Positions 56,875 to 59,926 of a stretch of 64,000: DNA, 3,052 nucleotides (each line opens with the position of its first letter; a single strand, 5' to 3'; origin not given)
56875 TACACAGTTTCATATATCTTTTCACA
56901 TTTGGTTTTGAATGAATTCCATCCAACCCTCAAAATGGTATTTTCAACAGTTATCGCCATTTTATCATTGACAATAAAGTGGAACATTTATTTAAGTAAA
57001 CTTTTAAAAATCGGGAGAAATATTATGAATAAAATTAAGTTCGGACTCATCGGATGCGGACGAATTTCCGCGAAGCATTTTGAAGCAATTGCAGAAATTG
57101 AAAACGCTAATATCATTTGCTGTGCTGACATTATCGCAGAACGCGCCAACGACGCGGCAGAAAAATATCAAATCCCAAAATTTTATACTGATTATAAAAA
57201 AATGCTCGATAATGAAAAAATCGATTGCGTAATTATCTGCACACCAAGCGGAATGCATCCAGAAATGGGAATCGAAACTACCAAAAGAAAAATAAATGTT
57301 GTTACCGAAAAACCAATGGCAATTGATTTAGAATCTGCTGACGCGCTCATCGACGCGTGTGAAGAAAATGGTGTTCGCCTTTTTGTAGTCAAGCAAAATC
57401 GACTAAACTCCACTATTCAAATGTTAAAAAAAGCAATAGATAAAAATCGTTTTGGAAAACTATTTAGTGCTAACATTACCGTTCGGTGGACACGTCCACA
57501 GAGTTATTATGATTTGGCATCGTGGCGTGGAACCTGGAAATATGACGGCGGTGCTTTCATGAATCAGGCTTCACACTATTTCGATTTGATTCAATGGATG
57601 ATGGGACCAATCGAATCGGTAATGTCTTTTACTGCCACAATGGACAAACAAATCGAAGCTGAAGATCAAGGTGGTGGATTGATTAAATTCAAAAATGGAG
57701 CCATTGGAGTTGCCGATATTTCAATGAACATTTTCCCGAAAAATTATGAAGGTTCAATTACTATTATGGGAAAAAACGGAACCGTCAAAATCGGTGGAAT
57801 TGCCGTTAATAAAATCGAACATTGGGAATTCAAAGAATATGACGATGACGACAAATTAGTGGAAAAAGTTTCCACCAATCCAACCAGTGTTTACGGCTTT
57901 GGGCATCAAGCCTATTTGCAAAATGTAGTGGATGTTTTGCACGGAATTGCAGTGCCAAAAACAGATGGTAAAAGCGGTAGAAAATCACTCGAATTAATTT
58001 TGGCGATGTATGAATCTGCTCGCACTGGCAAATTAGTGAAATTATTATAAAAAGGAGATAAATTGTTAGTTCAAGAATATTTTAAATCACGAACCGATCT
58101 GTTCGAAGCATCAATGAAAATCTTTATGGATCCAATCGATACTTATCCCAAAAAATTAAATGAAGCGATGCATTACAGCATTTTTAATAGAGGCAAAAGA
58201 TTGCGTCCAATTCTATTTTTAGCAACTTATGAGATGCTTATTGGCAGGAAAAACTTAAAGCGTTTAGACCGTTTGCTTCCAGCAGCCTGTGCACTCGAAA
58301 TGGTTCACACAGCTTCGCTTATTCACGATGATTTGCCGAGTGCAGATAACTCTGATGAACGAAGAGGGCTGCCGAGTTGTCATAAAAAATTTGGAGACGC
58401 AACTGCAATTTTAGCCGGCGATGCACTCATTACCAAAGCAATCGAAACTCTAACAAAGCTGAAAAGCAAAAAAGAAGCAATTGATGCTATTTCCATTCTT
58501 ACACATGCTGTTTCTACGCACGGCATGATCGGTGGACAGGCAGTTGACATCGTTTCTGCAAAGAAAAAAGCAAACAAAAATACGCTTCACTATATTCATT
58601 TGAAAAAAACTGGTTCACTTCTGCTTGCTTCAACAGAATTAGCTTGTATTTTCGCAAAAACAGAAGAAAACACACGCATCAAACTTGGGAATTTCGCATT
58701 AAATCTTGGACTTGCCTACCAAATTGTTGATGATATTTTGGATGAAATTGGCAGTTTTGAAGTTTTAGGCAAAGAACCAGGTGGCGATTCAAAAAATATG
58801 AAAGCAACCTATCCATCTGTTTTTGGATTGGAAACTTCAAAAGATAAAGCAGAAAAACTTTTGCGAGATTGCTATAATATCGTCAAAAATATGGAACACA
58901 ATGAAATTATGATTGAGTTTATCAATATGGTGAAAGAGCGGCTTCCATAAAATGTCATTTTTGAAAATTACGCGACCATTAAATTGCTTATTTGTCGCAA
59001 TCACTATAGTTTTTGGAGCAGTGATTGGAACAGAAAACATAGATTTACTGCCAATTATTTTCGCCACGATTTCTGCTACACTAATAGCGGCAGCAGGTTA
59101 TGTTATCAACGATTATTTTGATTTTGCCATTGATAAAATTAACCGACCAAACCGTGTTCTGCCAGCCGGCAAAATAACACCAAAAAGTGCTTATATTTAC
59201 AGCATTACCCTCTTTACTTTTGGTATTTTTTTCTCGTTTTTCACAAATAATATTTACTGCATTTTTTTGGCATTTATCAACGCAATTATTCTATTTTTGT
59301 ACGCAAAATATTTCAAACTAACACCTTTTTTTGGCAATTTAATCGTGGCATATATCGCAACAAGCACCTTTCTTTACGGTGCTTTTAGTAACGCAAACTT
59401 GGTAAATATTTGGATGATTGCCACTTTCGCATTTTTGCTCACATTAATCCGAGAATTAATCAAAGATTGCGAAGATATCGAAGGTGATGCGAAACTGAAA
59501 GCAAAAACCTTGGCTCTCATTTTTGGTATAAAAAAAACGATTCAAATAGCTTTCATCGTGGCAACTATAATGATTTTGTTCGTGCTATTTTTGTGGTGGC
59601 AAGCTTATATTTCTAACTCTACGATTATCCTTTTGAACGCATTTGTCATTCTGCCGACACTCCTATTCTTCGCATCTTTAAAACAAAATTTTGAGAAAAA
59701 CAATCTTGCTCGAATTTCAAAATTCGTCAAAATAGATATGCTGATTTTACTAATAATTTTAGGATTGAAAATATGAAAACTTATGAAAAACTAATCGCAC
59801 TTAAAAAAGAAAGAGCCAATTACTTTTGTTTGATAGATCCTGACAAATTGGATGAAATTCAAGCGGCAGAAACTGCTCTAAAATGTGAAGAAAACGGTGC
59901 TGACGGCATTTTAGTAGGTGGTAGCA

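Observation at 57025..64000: Accessory genes co-operonic with GGGPS/DGGGPS may supply the missing steps of a bacterial ether-lipid pathway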

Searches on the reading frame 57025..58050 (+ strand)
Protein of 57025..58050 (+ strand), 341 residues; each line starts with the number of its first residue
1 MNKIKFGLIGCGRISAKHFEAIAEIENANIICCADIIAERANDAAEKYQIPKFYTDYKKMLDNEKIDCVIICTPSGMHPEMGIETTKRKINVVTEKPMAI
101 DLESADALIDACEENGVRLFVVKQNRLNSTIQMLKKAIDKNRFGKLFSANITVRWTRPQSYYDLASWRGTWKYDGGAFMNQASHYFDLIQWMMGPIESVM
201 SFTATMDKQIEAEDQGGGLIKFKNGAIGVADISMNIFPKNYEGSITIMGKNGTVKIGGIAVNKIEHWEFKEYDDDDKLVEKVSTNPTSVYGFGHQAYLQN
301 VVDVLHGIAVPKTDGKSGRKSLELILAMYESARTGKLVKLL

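Call 4: search_protein_families(library=pfam, proteins=[window:57025-58050:+], max_evalue=0.01)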
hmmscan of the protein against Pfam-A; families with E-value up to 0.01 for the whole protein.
window:57025-58050:+ (341 aa): 5 families
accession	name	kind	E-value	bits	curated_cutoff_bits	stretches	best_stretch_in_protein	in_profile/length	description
PF02894.22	GFO_IDH_MocA_C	-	2.3e-30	106.4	22.9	1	135-340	1-218/218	Oxidoreductase family, C-terminal alpha/beta domain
PF01408.29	GFO_IDH_MocA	-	1.2e-29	103.8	24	1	4-121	1-118/120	Oxidoreductase family, NAD-binding Rossmann fold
PF22725.1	GFO_IDH_MocA_C3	-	3.4e-28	98.6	27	1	132-254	2-123/124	GFO/IDH/MocA C-terminal domain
PF03447.22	NAD_binding_3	-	2.9e-05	25.2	24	1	10-121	1-115/116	Homoserine dehydrogenase, NAD binding domain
PF19051.5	GFO_IDH_MocA_C2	-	0.00061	19.8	23.3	1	165-195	73-103/254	Oxidoreductase family, C-terminal alpha/beta domain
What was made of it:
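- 57025..58050 (+): A: Gfo/Idh/MocA oxidoreductase, WlbA/WbpB-like (UDP-GlcNAcA 3-dehydrogenase type). Pfam GFO_IDH_MocA N- and C-terminal domains (call 4).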

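Call 6: search_protein_families(library=ncbifam, proteins=[window:57025-58050:+], max_evalue=0.001)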
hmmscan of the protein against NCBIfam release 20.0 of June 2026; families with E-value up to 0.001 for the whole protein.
window:57025-58050:+ (341 aa): 10 families
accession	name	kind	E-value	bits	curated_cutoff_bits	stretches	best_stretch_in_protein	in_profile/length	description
TIGR04380.1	myo_inos_iolG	equivalog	4.3e-42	144.2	355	1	3-339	1-330/330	inositol 2-dehydrogenase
NF040723.1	UDP-GlcNAcDh_Arch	equivalog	4.9e-33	114.9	450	1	4-332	1-301/302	UDP-N-acetylglucosamine 3-dehydrogenase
NF052479.1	LevoglcsnDh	equivalog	7.8e-29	100.5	650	1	1-206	1-215/386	levoglucosan dehydrogenase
NF052679.1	InsChiInosDhIolG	equivalog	5.5e-18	65.1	540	1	4-255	3-249/343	bifunctional inositol 2-dehydrogenase/D-chiro-inositol 1-dehydrogenase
NF041392.1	XylDh_Gfo6_Halo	equivalog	1.7e-16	59.9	350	1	3-339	16-349/350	D-xylose 1-dehydrogenase Gfo6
NF007574.0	PRK10206.1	equivalog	9.6e-13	47.9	352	1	39-199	39-193/345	oxidoreductase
NF008607.0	PRK11579.1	subfamily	1.8e-12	46.9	330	1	2-209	3-205/346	oxidoreductase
NF058561.1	BT_2158_fam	equivalog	3.4e-12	45.7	750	1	10-148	40-179/487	glycoside 3-dehydrogenase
NF058563.1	BT_2159_fam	equivalog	5.9e-11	42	650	1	4-194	1-184/350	disaccharide 3-dehydrogenase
NF009830.0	PRK13304.1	equivalog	0.00043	19.8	267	1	4-121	2-118/265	aspartate dehydrogenase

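Call 24: search_solved_structures(query=window:57025-58047:+, max_evalue=1e-20)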
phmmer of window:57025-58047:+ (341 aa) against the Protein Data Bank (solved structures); distinct sequences matched with E-value up to 1e-20: 7.
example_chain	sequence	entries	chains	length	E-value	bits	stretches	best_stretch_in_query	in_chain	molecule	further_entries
3q2k_A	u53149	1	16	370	9.8e-109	366.8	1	3-338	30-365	oxidoreductase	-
3q2i_A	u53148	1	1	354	1.1e-107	363.4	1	3-340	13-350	dehydrogenase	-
3ezy_A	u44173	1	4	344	7.2e-28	101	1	4-255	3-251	Dehydrogenase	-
9m3d_B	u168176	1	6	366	1.7e-27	99.8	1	1-337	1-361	DgpA1 from W974-1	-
7xr9_A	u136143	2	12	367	3.5e-26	95.5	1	1-263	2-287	DgpA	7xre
8tdi_L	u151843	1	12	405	4.6e-26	95.1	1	33-228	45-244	P2B11 Glucuronide-3-dehydrogenase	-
3cea_A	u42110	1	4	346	4.7e-22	81.9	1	4-339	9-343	Myo-inositol 2-dehydrogenase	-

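Call 25: search_solved_structures(query=window:57025-58047:+, max_evalue=1e-90, show_alignments=2)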
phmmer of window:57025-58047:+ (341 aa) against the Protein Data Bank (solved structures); distinct sequences matched with E-value up to 1e-90: 2.
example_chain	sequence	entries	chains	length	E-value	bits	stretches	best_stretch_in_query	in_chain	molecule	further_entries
3q2k_A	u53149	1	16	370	9.8e-109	366.8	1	3-338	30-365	oxidoreductase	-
3q2i_A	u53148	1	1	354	1.1e-107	363.4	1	3-340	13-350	dehydrogenase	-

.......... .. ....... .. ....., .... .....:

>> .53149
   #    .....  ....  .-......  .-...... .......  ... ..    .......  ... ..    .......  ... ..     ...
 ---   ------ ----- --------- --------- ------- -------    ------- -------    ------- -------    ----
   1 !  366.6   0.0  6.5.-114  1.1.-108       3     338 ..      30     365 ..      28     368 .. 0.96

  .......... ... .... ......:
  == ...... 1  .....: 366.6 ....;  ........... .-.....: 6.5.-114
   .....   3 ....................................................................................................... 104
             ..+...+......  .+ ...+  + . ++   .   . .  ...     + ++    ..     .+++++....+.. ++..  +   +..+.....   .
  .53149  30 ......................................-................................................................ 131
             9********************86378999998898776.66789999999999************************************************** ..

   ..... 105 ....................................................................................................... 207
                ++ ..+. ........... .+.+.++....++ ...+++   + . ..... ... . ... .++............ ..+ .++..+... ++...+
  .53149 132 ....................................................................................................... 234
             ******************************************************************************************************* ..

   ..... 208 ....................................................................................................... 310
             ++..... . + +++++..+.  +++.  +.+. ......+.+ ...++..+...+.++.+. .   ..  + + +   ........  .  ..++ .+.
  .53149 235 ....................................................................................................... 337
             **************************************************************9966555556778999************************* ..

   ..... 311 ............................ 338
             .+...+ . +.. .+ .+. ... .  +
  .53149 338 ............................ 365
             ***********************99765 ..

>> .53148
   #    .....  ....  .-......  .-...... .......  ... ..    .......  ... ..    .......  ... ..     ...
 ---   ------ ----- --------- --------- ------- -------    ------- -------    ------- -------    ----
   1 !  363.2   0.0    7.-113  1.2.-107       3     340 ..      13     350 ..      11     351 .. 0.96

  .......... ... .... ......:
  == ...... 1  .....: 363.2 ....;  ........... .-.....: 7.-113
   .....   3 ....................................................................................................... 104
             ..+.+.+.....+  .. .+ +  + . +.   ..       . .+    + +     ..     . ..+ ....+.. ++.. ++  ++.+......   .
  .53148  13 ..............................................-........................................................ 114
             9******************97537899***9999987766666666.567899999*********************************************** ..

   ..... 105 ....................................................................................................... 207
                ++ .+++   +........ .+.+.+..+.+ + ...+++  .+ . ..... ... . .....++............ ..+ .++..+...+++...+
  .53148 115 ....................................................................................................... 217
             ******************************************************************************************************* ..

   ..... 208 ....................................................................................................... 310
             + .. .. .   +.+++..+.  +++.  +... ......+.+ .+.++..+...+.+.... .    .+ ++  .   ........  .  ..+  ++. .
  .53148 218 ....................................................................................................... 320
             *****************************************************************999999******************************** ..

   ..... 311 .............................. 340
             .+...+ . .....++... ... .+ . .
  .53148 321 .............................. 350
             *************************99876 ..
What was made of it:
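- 57025..58050 (+): E 1e-109 and 1e-108 over the full length to PDB 3Q2K and 3Q2I (calls 24, 25).
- Checked: The ATG at 57025 fits the alignment to WlbA best (call 25).
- A is a UDP-sugar dehydrogenase relative (call 25).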

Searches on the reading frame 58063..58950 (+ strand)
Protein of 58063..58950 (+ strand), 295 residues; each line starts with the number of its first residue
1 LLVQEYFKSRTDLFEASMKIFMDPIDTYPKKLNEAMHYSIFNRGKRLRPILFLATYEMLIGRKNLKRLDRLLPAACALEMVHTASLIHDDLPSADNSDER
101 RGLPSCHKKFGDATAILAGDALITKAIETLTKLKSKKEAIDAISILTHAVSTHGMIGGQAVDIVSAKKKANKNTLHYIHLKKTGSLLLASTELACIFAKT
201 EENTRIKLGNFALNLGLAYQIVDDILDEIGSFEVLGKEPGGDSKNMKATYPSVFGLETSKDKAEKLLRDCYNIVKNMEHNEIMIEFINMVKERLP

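Call 4: search_protein_families(library=pfam, proteins=[window:58063-58950:+], max_evalue=0.01)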
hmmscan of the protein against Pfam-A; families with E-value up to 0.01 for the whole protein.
window:58063-58950:+ (295 aa): 1 family
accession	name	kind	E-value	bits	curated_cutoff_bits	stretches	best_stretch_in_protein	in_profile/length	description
PF00348.22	polyprenyl_synt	-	6.8e-57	193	27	1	30-281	2-242/251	Polyprenyl synthetase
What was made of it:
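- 58063..58950 (+): B: short-chain trans-prenyl diphosphate synthase, probably a GGPP synthase. Pfam polyprenyl_synt 193 bits (call 4).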

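Call 6: search_protein_families(library=ncbifam, proteins=[window:58063-58950:+], max_evalue=0.001)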
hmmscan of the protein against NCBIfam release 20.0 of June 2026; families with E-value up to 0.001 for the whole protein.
window:58063-58950:+ (295 aa): 16 families
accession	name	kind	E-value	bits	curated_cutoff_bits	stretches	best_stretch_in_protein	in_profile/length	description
NF045485.1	FPPsyn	subfamily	5.1e-85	285.1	275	1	10-293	4-286/288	farnesyl diphosphate synthase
NF045685.1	GGPPSynCrtE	equivalog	2.4e-76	256.6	460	1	3-280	3-277/293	geranylgeranyl diphosphate synthase CrtE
NF007877.0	PRK10581.1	equivalog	3.9e-59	200.3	321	1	15-284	15-284/299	(2E,6E)-farnesyl diphosphate synthase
NF041169.1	f2_encap_cargo4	exception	1e-52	179.5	450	1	42-281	48-277/334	family 2 encapsulin nanocompartment cargo protein polyprenyl transferase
NF040698.1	IdsA_Meth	equivalog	2.6e-43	148.5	468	1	17-282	17-273/328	short chain isoprenyl diphosphate synthase IdsA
NF041003.1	GGPP_syn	equivalog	2.4e-40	138.6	500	1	4-270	3-261/326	geranylgeranyl diphosphate synthase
TIGR02749.1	prenyl_cyano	equivalog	4.1e-35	121.4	383.2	1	40-280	39-270/322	solanesyl diphosphate synthase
TIGR02748.1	GerC3_HepT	equivalog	1.5e-34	119.5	456.55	1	28-290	27-271/319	heptaprenyl diphosphate synthase component II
NF045628.1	HxpDPsynlarge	equivalog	2.6e-33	115.4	500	1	24-291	15-265/311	hexaprenyl-diphosphate synthase large subunit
NF045549.1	GGPPsyn_IdsB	equivalog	9.1e-31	107.2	475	1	71-283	87-295/346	geranylgeranyl diphosphate synthase IdsB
NF040789.2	gerfarn_diphsyn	equivalog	2.3e-30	105.9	560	1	27-275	29-286/345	geranylfarnesyl diphosphate synthase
NF040627.1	GFPS_Meth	equivalog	1e-29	103.9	600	1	15-271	13-247/285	geranylfarnesyl diphosphate synthase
NF008140.0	PRK10888.1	equivalog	3.7e-27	95.5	412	1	30-270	30-258/323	octaprenyl diphosphate synthase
NF042417.1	NPPPS_Mycobact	equivalog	6.7e-25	87.8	600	1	32-269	44-268/335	nonaprenyl/(2E,6E)-farnesyl/geranylgeranyl diphosphat synthase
NF042416.1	GFPPS_Mycobact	equivalog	4.6e-18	65.3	600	1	32-268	30-282/350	bifunctional (2E,6E)-farnesyl/geranyl diphosphate synthase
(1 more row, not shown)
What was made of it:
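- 58063..58950 (+): NCBIfam FPPsyn subfamily 285 bits, above the 275 cut-off (call 6).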

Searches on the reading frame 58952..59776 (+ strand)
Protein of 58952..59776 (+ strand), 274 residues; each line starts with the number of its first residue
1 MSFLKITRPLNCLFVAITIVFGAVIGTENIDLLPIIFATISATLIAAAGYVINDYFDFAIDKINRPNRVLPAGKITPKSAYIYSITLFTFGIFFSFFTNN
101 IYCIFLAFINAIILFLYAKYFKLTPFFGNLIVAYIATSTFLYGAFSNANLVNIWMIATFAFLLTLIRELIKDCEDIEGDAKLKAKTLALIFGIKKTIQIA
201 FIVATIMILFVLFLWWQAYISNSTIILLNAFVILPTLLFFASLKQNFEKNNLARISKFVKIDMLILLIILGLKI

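Call 4: search_protein_families(library=pfam, proteins=[window:58952-59776:+], max_evalue=0.01)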
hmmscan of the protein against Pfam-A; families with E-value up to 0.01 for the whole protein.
window:58952-59776:+ (274 aa): 2 families
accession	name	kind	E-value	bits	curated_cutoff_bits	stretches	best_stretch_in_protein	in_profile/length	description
PF01040.23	UbiA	-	2.8e-37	128.8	34.2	1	16-244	2-233/250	UbiA prenyltransferase family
PF14256.11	YwiC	-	0.0028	18.4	25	1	14-142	10-123/126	YwiC-like protein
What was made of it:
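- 58952..59776 (+): C: UbiA-family prenyltransferase, DGGGPS-like. Pfam UbiA 129 bits (call 4).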

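Call 6: search_protein_families(library=ncbifam, proteins=[window:58952-59776:+], max_evalue=0.001)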
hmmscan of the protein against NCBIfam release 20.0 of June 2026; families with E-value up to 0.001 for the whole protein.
window:58952-59776:+ (274 aa): 22 families
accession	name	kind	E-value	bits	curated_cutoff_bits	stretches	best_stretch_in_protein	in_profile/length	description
NF009521.0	PRK12882.1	equivalog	1e-62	212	296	1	2-268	7-271/280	geranylgeranylglycerol-phosphate geranylgeranyltransferase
NF009523.0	PRK12884.1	equivalog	2e-53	181.4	269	1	3-272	7-275/279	prenyltransferase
NF009522.0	PRK12883.1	equivalog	4.7e-46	157.5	353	1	2-265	5-265/279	geranylgeranylglycerol-phosphate geranylgeranyltransferase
NF009513.0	PRK12872.1-3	equivalog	3.2e-38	131.9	288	1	2-268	14-288/293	prenyltransferase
NF009512.0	PRK12872.1-1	equivalog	7.4e-31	107.8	278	1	1-271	1-296/303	geranylgeranylglycerol-phosphate geranylgeranyltransferase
NF035940.1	prenyl_rel_EboC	equivalog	1.7e-21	76.9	250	1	3-269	2-258/292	UbiA-like protein EboC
NF005742.0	PRK07566.1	equivalog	1.3e-19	70.4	313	1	40-238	73-280/315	chlorophyll synthase ChlG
TIGR01476.1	chlor_syn_BchG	subfamily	1.3e-18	67.5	212.3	1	18-265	23-277/283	(bacterio)chlorophyll synthase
TIGR01475.1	ubiA_other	subfamily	6.2e-15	55.4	180.8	1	16-253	18-258/282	UbiA-like polyprenyltransferase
TIGR01474.1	ubiA_proteo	equivalog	1.4e-12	47.7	275.45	1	4-267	8-275/282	4-hydroxybenzoate octaprenyltransferase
TIGR01473.1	cyoE_ctaB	equivalog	3e-12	46.9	210.3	1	2-251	2-255/281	heme o synthase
NF009525.0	PRK12887.1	equivalog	1.2e-11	44.5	226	1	25-251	45-283/310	homogentisate phytyltransferase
NF009058.0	PRK12392.1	subfamily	2.2e-11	43.4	494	1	39-233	58-264/333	bacteriochlorophyll c synthase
NF045897.1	SCO3242_trans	equivalog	3e-10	40.1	260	1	37-159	35-158/287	SCO3242 family prenyltransferase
NF004617.0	PRK05951.1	equivalog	7e-10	38.5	239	1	6-236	20-262/306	prenyltransferase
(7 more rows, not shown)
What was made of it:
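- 58952..59776 (+): The best NCBIfam hits are DGGGPS equivalogs, but below cut-off (212 bits against 296; call 6).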
